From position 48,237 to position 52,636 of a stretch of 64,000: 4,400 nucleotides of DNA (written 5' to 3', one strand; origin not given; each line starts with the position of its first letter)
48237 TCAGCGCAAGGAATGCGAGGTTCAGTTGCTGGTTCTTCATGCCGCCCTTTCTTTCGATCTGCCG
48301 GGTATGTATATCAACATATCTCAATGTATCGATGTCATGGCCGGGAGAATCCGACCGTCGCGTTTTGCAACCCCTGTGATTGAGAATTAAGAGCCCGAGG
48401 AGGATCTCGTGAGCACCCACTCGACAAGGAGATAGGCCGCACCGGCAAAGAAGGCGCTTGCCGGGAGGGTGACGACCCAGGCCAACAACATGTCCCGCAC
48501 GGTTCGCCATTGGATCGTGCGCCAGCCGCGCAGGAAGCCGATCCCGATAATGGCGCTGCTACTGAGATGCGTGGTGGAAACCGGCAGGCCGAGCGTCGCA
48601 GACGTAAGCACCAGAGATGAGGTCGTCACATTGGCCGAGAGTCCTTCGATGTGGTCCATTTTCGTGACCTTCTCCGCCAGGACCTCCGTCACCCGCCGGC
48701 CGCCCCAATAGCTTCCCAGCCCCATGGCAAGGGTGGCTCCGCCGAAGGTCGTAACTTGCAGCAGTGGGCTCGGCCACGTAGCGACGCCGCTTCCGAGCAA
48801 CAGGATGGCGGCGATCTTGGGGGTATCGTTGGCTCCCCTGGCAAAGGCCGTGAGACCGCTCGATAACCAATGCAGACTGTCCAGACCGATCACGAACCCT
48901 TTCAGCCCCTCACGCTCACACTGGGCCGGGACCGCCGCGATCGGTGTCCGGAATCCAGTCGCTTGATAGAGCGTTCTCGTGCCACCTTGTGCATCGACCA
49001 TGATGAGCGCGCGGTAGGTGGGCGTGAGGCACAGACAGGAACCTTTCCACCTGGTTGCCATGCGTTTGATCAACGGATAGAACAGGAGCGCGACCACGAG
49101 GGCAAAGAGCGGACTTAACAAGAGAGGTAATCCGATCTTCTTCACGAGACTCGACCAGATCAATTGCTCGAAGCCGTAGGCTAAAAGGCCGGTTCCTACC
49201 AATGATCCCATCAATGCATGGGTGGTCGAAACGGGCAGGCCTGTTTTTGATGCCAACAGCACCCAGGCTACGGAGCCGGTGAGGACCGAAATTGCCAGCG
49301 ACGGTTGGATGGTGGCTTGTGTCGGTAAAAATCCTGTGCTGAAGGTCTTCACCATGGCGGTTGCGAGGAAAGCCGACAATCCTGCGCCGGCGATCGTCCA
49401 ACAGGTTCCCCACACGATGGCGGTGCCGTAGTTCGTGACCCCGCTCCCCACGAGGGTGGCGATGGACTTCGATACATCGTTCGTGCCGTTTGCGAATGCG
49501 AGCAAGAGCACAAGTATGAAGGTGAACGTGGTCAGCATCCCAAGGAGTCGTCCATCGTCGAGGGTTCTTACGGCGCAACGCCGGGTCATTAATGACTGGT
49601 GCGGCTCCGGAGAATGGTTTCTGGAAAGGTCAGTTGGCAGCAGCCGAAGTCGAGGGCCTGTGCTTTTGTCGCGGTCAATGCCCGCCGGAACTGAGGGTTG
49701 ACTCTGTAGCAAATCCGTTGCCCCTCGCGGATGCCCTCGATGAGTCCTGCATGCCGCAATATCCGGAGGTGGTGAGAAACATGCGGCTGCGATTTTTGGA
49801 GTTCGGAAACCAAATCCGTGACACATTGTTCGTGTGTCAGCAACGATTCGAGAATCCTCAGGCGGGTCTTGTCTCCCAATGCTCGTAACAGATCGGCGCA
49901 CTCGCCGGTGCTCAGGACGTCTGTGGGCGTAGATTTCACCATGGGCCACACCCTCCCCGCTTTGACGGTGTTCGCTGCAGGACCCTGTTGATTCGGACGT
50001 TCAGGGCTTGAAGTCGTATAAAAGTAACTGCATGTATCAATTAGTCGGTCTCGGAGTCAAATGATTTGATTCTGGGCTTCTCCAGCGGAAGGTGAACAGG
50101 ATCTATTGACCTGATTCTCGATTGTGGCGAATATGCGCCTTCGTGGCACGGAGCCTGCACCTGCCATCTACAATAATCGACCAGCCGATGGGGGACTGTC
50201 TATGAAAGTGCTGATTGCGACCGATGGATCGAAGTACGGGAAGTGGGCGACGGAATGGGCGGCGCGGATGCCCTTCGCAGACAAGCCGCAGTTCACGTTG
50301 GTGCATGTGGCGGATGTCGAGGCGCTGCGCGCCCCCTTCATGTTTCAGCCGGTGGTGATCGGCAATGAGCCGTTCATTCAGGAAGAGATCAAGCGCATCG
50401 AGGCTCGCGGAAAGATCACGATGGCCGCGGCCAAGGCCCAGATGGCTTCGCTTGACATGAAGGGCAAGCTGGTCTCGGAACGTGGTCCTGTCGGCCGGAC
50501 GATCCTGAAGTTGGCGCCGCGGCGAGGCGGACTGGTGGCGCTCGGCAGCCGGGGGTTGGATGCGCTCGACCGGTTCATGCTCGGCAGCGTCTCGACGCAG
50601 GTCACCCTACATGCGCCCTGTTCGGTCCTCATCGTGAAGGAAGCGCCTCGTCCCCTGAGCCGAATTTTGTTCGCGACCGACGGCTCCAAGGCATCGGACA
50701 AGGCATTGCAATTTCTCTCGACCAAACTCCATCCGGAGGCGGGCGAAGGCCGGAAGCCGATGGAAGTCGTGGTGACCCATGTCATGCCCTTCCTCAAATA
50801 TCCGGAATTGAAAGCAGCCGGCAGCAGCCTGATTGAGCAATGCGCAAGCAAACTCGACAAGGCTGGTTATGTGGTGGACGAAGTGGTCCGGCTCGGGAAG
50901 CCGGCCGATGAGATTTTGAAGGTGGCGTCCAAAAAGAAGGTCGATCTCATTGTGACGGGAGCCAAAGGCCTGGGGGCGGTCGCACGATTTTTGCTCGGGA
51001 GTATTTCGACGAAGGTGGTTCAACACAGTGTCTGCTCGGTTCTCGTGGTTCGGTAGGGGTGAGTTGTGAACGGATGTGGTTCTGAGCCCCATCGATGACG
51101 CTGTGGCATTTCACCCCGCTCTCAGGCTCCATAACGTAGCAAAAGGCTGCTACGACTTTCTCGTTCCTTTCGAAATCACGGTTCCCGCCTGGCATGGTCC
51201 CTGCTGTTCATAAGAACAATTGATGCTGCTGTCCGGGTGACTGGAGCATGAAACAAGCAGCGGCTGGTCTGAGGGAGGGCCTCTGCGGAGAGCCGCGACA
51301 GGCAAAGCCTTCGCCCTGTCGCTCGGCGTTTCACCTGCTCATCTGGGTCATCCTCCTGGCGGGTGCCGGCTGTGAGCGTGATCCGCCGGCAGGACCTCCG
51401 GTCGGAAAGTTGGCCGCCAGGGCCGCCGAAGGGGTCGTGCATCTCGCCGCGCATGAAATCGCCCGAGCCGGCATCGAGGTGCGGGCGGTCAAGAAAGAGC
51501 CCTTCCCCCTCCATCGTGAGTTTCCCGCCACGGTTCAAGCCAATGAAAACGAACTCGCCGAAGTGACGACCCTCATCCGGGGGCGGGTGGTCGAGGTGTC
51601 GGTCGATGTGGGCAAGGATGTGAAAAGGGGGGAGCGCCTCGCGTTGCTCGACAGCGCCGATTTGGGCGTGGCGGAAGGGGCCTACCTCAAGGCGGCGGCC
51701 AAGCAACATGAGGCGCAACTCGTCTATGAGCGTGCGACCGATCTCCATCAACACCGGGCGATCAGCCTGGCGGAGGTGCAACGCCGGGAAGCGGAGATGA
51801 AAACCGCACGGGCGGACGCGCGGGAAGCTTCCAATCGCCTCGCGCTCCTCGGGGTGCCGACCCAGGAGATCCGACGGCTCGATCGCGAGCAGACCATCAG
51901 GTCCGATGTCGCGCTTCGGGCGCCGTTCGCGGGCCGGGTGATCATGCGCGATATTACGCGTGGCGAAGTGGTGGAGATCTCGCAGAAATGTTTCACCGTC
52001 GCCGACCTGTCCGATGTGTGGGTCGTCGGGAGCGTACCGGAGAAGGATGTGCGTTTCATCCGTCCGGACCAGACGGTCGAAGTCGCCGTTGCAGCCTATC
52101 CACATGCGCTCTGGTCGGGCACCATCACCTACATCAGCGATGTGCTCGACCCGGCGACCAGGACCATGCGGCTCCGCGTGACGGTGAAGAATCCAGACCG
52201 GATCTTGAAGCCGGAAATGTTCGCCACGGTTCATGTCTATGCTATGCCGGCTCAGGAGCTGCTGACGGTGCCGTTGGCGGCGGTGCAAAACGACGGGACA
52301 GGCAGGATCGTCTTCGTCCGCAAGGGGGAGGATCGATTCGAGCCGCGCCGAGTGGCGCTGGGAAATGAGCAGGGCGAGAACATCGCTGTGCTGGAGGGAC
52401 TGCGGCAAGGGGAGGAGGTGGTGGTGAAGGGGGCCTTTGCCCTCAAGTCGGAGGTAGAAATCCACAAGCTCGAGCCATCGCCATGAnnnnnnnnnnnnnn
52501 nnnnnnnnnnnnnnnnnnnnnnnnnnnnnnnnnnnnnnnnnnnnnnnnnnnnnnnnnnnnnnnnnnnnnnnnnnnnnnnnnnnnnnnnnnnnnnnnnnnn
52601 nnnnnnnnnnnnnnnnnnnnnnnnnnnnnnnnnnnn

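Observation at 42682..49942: Atypical arsenite-oxidation operon: arsR - PiT - porin - aioB - aioA - lipoprotein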

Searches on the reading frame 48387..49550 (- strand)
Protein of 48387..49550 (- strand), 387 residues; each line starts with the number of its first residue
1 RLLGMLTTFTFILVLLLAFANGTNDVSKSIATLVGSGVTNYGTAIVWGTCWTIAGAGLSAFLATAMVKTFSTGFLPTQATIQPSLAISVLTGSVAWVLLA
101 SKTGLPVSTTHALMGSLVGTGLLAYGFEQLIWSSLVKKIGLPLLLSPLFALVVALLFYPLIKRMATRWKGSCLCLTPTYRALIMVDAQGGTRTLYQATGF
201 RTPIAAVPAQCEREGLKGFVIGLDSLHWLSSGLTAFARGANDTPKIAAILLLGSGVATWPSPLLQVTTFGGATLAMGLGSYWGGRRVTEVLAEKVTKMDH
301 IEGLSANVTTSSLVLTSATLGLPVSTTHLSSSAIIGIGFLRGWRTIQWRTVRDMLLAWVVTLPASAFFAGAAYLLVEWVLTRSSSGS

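Call 4: search_protein_families(library=pfam, proteins=[window:48387-49550:-], max_evalue=0.01)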
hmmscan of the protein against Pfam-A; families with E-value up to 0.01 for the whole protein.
window:48387-49550:- (387 aa): 2 families
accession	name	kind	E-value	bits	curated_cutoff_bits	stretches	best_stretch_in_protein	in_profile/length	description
PF01384.25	PHO4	-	4e-67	227.1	33.7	1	21-369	1-350/350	Phosphate transporter family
PF09339.16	HTH_IclR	-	7.7e-05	22.8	22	1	99-124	24-49/52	IclR helix-turn-helix domain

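Call 5: search_protein_families(library=ncbifam, proteins=[window:48387-49550:-], max_evalue=0.01)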
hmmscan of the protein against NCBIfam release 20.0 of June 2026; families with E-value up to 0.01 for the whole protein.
window:48387-49550:- (387 aa): 3 families
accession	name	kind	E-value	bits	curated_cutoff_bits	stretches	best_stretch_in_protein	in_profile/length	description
NF053884.1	SulfPermCysPBac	equivalog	1.2e-24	86.9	400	2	265-382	205-318/354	sulfate permease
NF033774.1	phos_trans_PitA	exception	7.3e-24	84.2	800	2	273-375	390-493/498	inorganic phosphate transporter PitA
NF008601.2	PRK11569.1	equivalog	0.00084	18.6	380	0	87-123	39-75/276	glyoxylate bypass operon transcriptional repressor IclR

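Call 87: find_homologous_proteins(query=window:48387-49538:-)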
Query window:48387-49538:- (383 aa): 2669 proteins with E <= 0.001 among 8000 candidates; the best 120 are listed.
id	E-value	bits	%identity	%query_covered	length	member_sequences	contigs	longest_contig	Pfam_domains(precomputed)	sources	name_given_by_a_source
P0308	6.5e-239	810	100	100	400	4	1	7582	PF01384.26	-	-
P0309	5.4e-211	718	87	100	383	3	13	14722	PF01384.26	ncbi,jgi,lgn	-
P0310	6.6e-192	656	80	96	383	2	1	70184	PF01384.26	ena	-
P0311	1.5e-191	654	80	94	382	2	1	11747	PF01384.26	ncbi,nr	ncbi:MAG: inorganic phosphate transporter [Nitrospira sp.]|nr:inorganic phosphate transporter [Nitro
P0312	2.9e-190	650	78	94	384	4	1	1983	PF09339.17,PF01384.26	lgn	-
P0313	4.6e-185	633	78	98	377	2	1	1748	PF01384.26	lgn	-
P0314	1.4e-180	618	74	95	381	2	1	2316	PF01384.26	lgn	-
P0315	7.8e-180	616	76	94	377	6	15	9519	PF01384.26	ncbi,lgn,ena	-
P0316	1.6e-179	615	76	94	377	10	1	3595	PF01384.26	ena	-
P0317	7.1e-179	613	76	94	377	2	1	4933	PF01384.26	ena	-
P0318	2.9e-158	545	68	98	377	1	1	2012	PF09339.17,PF01384.26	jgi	jgi:PiT family inorganic phosphate transporter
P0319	6.7e-157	540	67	98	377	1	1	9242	PF01384.26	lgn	-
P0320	4.4e-156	538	67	97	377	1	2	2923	PF01384.26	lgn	-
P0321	1.0e-155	536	67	97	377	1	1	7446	PF01384.26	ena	-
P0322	1.6e-155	536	67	93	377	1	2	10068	PF01384.26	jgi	jgi:PiT family inorganic phosphate transporter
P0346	1.0e-152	527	66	93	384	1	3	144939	PF01384.26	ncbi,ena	-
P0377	1.4e-151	523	63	98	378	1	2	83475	PF01384.26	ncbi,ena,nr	ncbi:MAG: inorganic phosphate transporter [Nitrospira sp. CG24E]|nr:MAG: inorganic phosphate transpo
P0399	1.0e-150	520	66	89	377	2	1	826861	PF01384.26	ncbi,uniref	ncbi:inorganic phosphate transporter [Nitrospira sp. NS4]|uniref:inorganic phosphate transporter n=1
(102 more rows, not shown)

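Call 88: find_encoding_contigs(protein=P0399, flank=7000, max_places=1)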
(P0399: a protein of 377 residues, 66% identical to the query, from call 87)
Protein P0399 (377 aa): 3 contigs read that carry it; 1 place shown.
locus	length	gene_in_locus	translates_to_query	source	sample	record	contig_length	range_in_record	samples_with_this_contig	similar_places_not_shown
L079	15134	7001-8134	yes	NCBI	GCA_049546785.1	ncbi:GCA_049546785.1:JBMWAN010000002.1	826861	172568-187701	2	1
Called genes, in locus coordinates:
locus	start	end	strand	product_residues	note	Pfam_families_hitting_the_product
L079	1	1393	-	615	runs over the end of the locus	PF00580:UvrD-helicase, PF13604:AAA_30 (faint), PF13245:AAA_19, PF13361:UvrD_C, PF13538:UvrD_C_2 (weak)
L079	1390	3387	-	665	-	PF00005:ABC_tran (faint), PF02463:SMC_N, PF11398:DUF2813 (faint), PF13175:AAA_15, PF13476:AAA_23, PF13304:AAA_21, PF13175:AAA_15 (weak), PF20469:OLD-like_TOPRIM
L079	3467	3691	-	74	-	PF13545:HTH_Crp_2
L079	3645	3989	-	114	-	PF21716:dnstrm_HI1420, PF01381:HTH_3 (weak)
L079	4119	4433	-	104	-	PF01381:HTH_3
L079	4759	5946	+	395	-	PF13489:Methyltransf_23, PF01135:PCMT (weak), PF01209:Ubie_methyltran, PF06325:PrmA (weak), PF13847:Methyltransf_31, PF08241:Methyltransf_11, PF08242:Methyltransf_12, PF13649:Methyltransf_25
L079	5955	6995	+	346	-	PF04055:Radical_SAM (weak), PF12345:DUF3641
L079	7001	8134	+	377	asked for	PF01384:PHO4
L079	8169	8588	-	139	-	PF01451:LMWPc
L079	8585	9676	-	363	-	PF01758:SBF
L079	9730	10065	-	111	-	PF12840:HTH_20, PF01022:HTH_5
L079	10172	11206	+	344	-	PF01145:Band_7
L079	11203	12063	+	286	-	PF01145:Band_7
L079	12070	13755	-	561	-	PF01268:FTHFS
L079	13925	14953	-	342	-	PF01551:Peptidase_M23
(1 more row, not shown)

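Call 89: find_encoding_contigs(protein=P0377, flank=7000, max_places=1)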
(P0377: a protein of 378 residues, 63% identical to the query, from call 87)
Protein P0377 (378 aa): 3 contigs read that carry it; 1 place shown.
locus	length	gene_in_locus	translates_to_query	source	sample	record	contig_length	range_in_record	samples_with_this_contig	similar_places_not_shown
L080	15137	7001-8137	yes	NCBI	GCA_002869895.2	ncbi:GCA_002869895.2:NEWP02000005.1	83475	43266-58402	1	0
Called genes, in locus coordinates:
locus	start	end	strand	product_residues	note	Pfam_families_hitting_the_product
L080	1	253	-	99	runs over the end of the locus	-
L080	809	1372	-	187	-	PF02627:CMD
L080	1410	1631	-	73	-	PF01361:Tautomerase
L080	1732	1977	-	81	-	-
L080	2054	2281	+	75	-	-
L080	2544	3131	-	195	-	PF00403:HMA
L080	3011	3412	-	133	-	PF02411:MerT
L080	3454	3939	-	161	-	PF18423:zf_CopZ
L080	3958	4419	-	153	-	PF13411:MerR_1, PF00376:MerR, PF09278:MerR-DNA-bind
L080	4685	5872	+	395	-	PF13489:Methyltransf_23, PF01135:PCMT (weak), PF01209:Ubie_methyltran, PF06325:PrmA (weak), PF13847:Methyltransf_31, PF08241:Methyltransf_11, PF08242:Methyltransf_12, PF13649:Methyltransf_25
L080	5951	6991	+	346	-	PF04055:Radical_SAM (weak), PF12345:DUF3641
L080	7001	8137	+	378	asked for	PF01384:PHO4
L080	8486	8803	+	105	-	PF06296:RelE (weak)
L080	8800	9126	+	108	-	PF15731:MqsA_antitoxin (weak), PF01381:HTH_3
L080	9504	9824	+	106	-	PF00581:Rhodanese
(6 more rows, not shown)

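Call 90: find_encoding_contigs(protein=P0346, flank=7000, max_places=1)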
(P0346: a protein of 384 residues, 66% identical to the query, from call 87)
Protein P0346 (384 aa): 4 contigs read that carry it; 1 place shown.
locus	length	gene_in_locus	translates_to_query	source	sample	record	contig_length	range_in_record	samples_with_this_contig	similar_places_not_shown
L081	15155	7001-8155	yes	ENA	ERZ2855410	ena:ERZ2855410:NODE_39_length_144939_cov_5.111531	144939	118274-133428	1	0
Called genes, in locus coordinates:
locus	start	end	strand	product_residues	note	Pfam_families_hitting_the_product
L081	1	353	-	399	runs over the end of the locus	PF01381:HTH_3, PF13443:HTH_26, PF13560:HTH_31, PF12974:Phosphonate-bd (faint), PF12727:PBP_like, PF13531:SBP_bac_11 (weak)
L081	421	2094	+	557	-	PF00672:HAMP, PF00512:HisKA, PF02518:HATPase_c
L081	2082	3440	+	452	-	PF00072:Response_reg, PF00158:Sigma54_activat, PF14532:Sigma54_activ_2, PF07728:AAA_5, PF25601:AAA_lid_14, PF02954:HTH_8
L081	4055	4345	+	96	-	-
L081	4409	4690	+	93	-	-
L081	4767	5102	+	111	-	-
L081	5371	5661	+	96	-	PF00076:RRM_1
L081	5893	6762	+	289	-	PF00226:DnaJ, PF02732:ERCC4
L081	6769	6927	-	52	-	-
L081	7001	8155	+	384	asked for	PF01384:PHO4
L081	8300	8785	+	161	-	-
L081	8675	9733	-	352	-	PF01594:AI-2E_transport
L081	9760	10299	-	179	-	PF00027:cNMP_binding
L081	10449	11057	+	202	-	PF13669:Glyoxalase_4 (weak)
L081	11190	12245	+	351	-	PF01145:Band_7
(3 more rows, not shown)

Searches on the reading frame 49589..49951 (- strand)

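Call 4: search_protein_families(library=pfam, proteins=[window:49589-49951:-], max_evalue=0.01)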
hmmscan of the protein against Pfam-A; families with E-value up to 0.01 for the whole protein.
window:49589-49951:- (120 aa): 3 families
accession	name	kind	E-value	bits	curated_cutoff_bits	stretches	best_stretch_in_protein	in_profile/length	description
PF01022.26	HTH_5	-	2.9e-17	62.7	22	1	27-72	1-46/47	Bacterial regulatory protein, arsR family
PF12840.13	HTH_20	-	1.6e-07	31.6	27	1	25-73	1-50/51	Helix-turn-helix domain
PF25212.1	HVO_A0114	-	0.0035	17.5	27.6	1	11-79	6-74/84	HVO_A0114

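Call 5: search_protein_families(library=ncbifam, proteins=[window:49589-49951:-], max_evalue=0.01)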
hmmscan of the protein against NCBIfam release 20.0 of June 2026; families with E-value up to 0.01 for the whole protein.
window:49589-49951:- (120 aa): 12 families
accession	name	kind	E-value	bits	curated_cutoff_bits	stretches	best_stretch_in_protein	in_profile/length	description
NF033788.1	HTH_metalloreg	subfamily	3.7e-25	87.5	55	1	19-88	2-72/77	metalloregulator ArsR/SmtB family transcription factor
NF033789.1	repress_SdpR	subfamily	7e-16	57.9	100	1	22-85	2-65/79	autorepressor SdpR family transcription factor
NF045707.1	Dbac_1936_reg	equivalog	3.4e-14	52.7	115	1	18-85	7-74/99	ArsR/SmtB-type metalloregulator TsoR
NF041413.1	ArsR_Rv2640c_fam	equivalog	1.5e-13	51.1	155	1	14-105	28-118/118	Rv2640c family ArsR-like transcriptional regulator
NF007528.0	PRK10141.1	subfamily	1.9e-13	50.3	97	1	19-88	7-77/117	metalloregulator ArsR/SmtB family transcription factor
NF040642.1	sulf_sens_BigR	equivalog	4.8e-13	49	155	1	15-86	7-78/95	sulfite-sensing transcriptional repressor BigR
NF047906.1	CdPbTransRegCmtR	equivalog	3.2e-12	46.3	150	1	20-94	13-88/104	Cd(II)/Pb(II)-sensing metalloregulatory transcriptional regulator CmtR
NF053602.1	Phr_regulator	exception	2.3e-08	33.8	320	1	19-76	3-60/191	heat shock transcription regulator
NF053755.1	MsvR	equivalog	1.8e-06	27.8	220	1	22-72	7-57/236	transcriptional factor MsvR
TIGR01884.1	cas_HTH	subfamily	0.00015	21.2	60.2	1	27-75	141-190/202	CRISPR-associated CARF protein Csa3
NF052532.1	TransRegPagRBaca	equivalog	0.00021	21.3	170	1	16-85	15-84/99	transcriptional repressor PagR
NF047699.2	sulf_reg_SurR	exception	0.0054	16.4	250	1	20-74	3-57/221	sulfur metabolism transcriptional regulator SurR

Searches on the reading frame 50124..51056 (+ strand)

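Call 8: search_protein_families(library=pfam, proteins=[window:50124-51056:+], max_evalue=0.001)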
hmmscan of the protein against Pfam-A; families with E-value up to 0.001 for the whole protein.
window:50124-51056:+ (310 aa): 1 family
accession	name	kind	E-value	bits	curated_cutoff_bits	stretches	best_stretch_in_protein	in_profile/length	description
PF00582.32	Usp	-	2e-46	158.5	24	2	179-310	3-141/141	Universal stress protein family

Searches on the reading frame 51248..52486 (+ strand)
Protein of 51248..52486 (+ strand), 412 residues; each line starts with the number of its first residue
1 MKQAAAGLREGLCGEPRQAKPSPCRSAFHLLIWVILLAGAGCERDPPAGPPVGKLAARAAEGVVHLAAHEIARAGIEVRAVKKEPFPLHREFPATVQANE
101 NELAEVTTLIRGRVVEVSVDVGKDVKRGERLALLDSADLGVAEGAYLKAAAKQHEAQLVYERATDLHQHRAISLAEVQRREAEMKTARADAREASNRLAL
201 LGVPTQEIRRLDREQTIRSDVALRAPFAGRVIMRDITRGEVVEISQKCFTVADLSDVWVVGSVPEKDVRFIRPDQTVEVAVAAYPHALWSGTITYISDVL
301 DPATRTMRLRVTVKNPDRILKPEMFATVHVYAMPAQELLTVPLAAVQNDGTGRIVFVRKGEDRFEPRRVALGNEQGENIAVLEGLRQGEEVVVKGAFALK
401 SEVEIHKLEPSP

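Call 8: search_protein_families(library=pfam, proteins=[window:51248-52486:+], max_evalue=0.001)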
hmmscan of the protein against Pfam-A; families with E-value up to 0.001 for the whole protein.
window:51248-52486:+ (412 aa): 2 families
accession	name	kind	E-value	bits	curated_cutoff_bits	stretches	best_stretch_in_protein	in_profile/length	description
PF16576.10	HlyD_D23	-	6.9e-56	189.3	30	1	92-326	8-214/214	Barrel-sandwich domain of CusB or HlyD membrane-fusion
PF13437.12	HlyD_3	-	4e-20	73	22.2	1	223-322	2-105/106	HlyD family secretion protein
